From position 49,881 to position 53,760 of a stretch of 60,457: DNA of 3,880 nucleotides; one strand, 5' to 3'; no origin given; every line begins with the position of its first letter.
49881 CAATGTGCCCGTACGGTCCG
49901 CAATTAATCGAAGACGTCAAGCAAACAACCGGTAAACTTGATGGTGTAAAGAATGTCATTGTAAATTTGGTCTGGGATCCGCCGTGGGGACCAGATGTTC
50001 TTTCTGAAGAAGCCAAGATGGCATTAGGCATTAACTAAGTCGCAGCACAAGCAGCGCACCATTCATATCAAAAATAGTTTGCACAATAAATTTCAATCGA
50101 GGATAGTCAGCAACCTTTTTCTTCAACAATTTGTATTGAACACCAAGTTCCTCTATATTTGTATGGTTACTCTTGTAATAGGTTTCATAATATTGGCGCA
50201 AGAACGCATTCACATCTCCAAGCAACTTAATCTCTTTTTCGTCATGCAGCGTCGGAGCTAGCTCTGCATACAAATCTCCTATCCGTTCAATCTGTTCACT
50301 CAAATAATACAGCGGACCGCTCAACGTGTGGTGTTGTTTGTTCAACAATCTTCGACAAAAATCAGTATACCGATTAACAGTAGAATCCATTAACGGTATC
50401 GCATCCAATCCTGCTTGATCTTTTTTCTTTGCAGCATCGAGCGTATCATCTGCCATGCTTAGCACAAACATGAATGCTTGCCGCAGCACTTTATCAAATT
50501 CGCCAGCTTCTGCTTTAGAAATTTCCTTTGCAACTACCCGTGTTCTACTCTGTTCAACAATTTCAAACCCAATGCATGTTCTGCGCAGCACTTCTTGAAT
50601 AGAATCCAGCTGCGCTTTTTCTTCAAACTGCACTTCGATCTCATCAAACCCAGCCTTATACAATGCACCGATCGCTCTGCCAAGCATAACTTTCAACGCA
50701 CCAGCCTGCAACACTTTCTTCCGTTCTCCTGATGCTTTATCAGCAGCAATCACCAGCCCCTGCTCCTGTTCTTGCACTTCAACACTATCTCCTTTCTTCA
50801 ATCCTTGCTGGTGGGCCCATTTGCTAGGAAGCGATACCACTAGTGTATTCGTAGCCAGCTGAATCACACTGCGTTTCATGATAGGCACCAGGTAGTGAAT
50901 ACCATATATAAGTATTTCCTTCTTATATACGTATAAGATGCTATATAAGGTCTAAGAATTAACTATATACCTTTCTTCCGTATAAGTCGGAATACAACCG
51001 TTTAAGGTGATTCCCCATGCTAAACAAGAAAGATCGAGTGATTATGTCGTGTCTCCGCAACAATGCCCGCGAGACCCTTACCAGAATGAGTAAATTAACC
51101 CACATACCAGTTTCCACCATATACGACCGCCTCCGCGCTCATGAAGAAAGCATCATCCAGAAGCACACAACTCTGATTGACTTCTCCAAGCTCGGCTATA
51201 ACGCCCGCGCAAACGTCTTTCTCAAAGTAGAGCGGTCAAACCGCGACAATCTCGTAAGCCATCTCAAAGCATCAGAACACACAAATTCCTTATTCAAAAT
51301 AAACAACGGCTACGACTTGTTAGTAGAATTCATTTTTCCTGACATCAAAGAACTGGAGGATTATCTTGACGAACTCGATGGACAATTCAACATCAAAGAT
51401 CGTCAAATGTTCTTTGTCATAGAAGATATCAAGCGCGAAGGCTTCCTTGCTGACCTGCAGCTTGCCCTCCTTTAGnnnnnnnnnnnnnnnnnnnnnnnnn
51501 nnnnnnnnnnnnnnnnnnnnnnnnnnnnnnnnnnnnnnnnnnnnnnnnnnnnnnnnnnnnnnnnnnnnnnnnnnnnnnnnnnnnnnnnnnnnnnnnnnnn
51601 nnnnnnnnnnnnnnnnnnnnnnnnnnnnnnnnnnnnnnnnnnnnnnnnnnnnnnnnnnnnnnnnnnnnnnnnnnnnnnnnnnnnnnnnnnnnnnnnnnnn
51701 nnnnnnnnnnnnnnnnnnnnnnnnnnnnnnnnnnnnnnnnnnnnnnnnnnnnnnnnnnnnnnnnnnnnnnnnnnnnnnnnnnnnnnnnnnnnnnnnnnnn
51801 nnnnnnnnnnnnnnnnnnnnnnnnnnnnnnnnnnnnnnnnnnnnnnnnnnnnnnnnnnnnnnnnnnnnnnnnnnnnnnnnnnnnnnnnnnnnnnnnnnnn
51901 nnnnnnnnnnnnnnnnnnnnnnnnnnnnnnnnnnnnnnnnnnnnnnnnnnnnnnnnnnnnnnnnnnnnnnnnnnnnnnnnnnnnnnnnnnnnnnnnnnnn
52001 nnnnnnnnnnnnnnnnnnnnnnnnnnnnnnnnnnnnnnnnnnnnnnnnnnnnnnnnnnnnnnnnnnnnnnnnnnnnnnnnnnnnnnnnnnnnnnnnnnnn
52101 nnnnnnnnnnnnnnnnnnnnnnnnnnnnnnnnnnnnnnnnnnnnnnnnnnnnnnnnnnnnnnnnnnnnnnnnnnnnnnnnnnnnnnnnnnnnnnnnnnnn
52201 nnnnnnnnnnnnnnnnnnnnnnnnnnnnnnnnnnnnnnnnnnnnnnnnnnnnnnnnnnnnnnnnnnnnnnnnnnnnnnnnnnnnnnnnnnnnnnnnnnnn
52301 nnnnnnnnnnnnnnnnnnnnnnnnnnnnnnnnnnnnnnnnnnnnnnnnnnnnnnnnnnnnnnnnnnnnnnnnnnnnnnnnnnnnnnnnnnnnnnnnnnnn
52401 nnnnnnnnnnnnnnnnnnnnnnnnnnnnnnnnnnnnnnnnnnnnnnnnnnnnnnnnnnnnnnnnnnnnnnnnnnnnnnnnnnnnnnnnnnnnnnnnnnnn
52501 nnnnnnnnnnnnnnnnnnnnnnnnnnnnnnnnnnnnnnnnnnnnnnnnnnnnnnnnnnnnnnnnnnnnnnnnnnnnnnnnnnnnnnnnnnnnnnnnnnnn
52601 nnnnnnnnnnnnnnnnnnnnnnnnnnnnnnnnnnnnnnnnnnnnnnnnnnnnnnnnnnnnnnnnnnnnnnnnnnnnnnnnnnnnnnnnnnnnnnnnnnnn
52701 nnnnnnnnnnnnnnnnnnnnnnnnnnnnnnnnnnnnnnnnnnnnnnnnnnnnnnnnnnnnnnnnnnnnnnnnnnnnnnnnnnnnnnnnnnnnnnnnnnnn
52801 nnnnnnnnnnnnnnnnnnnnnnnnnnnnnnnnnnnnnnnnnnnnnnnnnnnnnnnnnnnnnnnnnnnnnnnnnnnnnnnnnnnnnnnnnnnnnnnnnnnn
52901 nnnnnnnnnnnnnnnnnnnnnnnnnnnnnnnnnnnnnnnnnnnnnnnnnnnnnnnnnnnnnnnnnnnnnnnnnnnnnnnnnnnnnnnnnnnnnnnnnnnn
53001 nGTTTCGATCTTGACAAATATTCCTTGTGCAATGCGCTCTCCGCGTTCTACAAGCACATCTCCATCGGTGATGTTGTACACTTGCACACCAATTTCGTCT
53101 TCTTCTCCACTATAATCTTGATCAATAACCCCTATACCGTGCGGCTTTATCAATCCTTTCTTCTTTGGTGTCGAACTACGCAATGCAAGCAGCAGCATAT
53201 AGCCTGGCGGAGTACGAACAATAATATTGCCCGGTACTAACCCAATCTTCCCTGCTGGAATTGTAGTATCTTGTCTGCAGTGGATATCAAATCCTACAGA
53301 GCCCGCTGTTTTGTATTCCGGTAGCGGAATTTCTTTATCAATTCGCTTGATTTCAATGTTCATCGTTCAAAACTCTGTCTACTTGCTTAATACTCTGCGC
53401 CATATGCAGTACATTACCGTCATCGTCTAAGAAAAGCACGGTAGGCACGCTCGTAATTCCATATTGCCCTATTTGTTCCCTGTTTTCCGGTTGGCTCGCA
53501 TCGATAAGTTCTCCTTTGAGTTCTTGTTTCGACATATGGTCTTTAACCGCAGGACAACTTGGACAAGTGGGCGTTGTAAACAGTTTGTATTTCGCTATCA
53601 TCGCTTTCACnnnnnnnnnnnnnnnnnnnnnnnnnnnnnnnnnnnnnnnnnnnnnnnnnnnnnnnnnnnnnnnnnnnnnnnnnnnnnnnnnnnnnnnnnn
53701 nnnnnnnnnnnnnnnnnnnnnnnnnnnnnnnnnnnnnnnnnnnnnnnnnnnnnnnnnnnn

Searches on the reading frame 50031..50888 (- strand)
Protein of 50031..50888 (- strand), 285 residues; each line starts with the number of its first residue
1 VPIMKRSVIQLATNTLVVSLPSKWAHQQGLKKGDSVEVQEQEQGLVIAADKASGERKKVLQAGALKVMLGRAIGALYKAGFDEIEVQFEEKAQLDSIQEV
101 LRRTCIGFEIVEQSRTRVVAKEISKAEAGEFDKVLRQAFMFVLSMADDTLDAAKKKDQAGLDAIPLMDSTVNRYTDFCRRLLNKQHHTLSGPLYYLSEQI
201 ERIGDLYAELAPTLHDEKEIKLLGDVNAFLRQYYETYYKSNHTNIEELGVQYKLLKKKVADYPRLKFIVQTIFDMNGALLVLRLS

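Call 8: search_protein_families(library=pfam, proteins=[window:50031-50888:-])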
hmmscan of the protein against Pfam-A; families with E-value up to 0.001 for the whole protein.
window:50031-50888:- (285 aa): 2 families
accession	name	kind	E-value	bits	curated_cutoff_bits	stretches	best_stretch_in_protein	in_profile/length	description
PF04014.23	MazE_antitoxin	-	2.3e-07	31.1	24.7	1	12-48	4-41/48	Antidote-toxin recognition MazE, bacterial antitoxin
PF01895.24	PhoU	-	0.0003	21.5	23.5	0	137-210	3-85/89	PhoU domain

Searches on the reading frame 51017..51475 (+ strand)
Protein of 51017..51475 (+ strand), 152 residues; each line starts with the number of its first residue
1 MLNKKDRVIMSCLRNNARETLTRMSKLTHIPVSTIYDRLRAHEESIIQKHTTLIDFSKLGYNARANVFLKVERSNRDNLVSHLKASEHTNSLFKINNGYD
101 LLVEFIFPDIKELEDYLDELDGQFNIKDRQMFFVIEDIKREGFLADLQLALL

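Call 8: search_protein_families(library=pfam, proteins=[window:51017-51475:+])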
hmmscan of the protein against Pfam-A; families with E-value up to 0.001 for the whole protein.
window:51017-51475:+ (152 aa): 3 families
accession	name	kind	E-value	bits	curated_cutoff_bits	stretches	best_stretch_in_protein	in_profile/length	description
PF13404.12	HTH_AsnC-type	-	4.7e-05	23.6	27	1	3-40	2-39/42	AsnC-type helix-turn-helix domain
PF13412.12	HTH_24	-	0.00021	21.2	21.9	1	2-41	1-40/48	Winged helix-turn-helix DNA-binding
PF01037.27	AsnC_trans_reg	-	0.00022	21.5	25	1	68-136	2-72/73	Lrp/AsnC ligand binding domain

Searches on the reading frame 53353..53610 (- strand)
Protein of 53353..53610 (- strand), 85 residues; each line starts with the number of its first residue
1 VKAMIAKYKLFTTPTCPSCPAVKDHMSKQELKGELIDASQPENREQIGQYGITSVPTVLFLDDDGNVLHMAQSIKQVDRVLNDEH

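Call 8: search_protein_families(library=pfam, proteins=[window:53353-53610:-])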
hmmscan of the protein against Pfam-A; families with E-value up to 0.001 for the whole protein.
window:53353-53610:- (85 aa): 3 families
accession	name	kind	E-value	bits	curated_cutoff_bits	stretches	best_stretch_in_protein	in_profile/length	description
PF00462.30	Glutaredoxin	-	3.4e-08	34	22.9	1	9-59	2-54/60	Glutaredoxin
PF13098.12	Thioredoxin_2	-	2.5e-05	25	27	1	10-71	11-91/104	Thioredoxin-like domain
PF13192.12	Thioredoxin_3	-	0.00013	22.4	24.8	1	12-64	6-58/76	Thioredoxin domain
